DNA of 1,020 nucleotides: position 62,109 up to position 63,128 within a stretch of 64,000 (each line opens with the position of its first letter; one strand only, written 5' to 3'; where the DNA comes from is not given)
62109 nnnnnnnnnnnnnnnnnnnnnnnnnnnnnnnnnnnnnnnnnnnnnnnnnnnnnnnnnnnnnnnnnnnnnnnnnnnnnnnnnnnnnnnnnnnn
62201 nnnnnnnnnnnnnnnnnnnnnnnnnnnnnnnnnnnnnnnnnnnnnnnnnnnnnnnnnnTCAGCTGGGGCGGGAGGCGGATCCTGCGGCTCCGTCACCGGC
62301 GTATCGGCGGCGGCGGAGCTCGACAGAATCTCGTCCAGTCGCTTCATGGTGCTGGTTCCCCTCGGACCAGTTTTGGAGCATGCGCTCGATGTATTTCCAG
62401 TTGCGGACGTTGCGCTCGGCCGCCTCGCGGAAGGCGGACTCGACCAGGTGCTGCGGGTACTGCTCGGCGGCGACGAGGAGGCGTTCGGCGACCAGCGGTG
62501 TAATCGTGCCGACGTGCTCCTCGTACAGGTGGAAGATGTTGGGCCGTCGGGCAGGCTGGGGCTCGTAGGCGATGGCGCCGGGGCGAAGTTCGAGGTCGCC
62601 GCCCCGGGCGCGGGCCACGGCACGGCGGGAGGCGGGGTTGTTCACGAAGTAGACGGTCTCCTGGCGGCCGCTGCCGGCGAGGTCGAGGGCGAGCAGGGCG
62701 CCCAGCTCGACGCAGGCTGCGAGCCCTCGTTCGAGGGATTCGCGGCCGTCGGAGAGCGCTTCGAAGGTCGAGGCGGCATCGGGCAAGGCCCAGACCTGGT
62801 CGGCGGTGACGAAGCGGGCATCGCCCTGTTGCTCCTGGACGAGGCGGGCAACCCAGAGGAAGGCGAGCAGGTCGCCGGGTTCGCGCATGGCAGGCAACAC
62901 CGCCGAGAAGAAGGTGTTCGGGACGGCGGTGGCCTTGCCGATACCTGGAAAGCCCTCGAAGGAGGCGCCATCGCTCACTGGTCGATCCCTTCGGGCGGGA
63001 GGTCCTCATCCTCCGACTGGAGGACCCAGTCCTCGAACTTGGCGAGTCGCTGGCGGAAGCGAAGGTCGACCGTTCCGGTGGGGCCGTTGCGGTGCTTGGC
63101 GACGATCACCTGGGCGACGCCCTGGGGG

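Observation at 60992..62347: Helicase-loader homolog made of two complete DnaC/DnaI-type AAA+ modules in one chain, behind an N-terminal Cys4 motif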

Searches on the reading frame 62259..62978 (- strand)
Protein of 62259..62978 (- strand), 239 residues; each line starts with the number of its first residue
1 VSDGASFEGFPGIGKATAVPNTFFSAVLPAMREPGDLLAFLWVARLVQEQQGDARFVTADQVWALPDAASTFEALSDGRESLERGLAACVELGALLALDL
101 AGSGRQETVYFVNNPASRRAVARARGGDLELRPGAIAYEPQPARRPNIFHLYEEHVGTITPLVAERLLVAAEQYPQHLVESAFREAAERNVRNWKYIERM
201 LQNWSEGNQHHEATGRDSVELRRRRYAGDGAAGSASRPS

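Call 6: search_protein_families(library=ncbifam, proteins=[window:62259-62978:-], max_evalue=0.01)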
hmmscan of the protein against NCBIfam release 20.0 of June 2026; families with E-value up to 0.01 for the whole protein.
window:62259-62978:- (239 aa): 1 family
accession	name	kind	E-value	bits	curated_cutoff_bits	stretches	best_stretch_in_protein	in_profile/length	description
TIGR01446.1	DnaD_dom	domain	2.8e-10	40.2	24.95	1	148-208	1-64/73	DnaD domain protein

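Call 8: search_protein_families(library=pfam, proteins=[window:62259-62978:-], max_evalue=0.01)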
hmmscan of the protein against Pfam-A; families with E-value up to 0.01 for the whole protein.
window:62259-62978:- (239 aa): 1 family
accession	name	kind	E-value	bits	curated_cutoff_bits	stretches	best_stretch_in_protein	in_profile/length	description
PF07261.16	DnaB_2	-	9.2e-09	35.3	22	1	149-206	1-61/74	Replication initiation and membrane attachment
